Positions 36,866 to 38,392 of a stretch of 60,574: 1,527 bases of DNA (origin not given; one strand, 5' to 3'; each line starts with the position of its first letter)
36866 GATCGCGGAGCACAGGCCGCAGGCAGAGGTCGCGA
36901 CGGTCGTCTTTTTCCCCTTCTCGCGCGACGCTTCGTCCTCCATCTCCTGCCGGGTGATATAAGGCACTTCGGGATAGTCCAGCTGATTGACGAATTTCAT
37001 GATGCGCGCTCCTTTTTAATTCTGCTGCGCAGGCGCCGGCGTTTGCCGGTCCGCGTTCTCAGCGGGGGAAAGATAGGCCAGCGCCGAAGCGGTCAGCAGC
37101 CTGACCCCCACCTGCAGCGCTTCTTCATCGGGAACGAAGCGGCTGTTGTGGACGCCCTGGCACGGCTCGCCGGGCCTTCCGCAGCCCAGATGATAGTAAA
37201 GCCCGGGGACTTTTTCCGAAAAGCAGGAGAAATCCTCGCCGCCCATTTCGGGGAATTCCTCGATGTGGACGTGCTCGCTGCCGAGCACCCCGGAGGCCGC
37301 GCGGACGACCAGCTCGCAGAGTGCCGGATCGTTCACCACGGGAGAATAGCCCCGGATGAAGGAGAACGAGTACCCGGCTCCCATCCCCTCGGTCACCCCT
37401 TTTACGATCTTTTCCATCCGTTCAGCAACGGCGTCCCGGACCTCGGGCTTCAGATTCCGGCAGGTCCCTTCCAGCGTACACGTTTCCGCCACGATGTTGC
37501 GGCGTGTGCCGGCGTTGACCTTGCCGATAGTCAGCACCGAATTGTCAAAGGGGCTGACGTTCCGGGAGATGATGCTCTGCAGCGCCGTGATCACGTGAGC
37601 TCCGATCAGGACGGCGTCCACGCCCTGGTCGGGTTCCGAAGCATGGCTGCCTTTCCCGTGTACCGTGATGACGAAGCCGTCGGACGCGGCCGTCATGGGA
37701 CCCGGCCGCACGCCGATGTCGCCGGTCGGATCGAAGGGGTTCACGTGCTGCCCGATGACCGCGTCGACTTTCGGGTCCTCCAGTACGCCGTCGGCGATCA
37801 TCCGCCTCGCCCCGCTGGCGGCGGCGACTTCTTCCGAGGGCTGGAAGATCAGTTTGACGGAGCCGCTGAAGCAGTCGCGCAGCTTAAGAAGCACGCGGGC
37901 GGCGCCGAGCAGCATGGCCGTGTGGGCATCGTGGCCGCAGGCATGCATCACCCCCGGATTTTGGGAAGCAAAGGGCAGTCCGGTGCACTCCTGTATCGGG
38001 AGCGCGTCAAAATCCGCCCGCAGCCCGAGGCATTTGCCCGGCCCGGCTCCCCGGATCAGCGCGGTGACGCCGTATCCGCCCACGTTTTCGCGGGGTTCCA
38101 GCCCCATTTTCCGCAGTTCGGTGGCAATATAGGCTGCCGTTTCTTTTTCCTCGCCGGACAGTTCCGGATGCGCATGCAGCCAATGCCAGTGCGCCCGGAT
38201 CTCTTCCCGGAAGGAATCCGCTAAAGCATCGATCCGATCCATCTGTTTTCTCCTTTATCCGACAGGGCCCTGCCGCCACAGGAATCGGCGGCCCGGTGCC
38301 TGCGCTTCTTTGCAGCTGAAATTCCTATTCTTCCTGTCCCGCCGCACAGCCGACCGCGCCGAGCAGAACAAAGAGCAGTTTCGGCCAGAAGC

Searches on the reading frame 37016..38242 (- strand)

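Call 6: search_protein_families(library=ncbifam, proteins=[window:37016-38242:-])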
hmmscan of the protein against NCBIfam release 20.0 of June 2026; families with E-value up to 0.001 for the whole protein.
window:37016-38242:- (408 aa): 29 families (the best 25 are shown)
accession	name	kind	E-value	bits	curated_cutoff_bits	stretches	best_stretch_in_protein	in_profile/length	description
TIGR01891.1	amidohydrolases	subfamily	1.1e-112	376.8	153.75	1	21-379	7-366/366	amidohydrolase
NF040868.1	carboxypep_CpsA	equivalog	1.1e-108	363.4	500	1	7-390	7-389/391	carboxypeptidase CpsA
NF038260.1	ectoine_DoeB_2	equivalog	1.7e-77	260.9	550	1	17-383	10-372/378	N(2)-acetyl-L-2,4-diaminobutanoate deacetylase DoeB2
TIGR01910.1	DapE-ArgE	subfamily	1.5e-12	47.4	217.6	1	125-290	127-286/373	ArgE/DapE family deacylase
TIGR01892.1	AcOrn-deacetyl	equivalog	1.4e-11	44.1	297.7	1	127-285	121-274/365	acetylornithine deacetylase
NF004788.0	PRK06133.1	subfamily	3.5e-10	39.4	349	1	109-307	149-333/417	glutamate carboxypeptidase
NF005710.0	PRK07522.1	subfamily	5.6e-09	35.6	412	1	189-285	184-289/391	acetylornithine deacetylase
NF006398.0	PRK08651.1-1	equivalog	6.7e-09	35.2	439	1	120-302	135-318/403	succinyl-diaminopimelate desuccinylase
NF006365.0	PRK08588.1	subfamily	2.4e-08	33.7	289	1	124-322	126-319/383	succinyl-diaminopimelate desuccinylase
NF009555.0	PRK13004.1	equivalog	3.2e-08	32.9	321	1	190-279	186-278/399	YgeY family selenium metabolism-linked hydrolase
NF006402.0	PRK08651.1-5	equivalog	3.9e-08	32.6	369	1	191-302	169-283/369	succinyl-diaminopimelate desuccinylase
NF005602.0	PRK07338.1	equivalog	4.3e-08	32.1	357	1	187-292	205-309/409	hydrolase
TIGR01879.1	hydantase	subfamily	4.8e-08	32.3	204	1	190-312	210-332/401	hydantoinase/carbamoylase family amidase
NF006769.0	PRK09290.1-3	subfamily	1.8e-07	30.2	452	1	190-327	220-356/417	allantoate amidohydrolase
NF006771.0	PRK09290.1-5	subfamily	5e-07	28.6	399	1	191-317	219-345/413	allantoate amidohydrolase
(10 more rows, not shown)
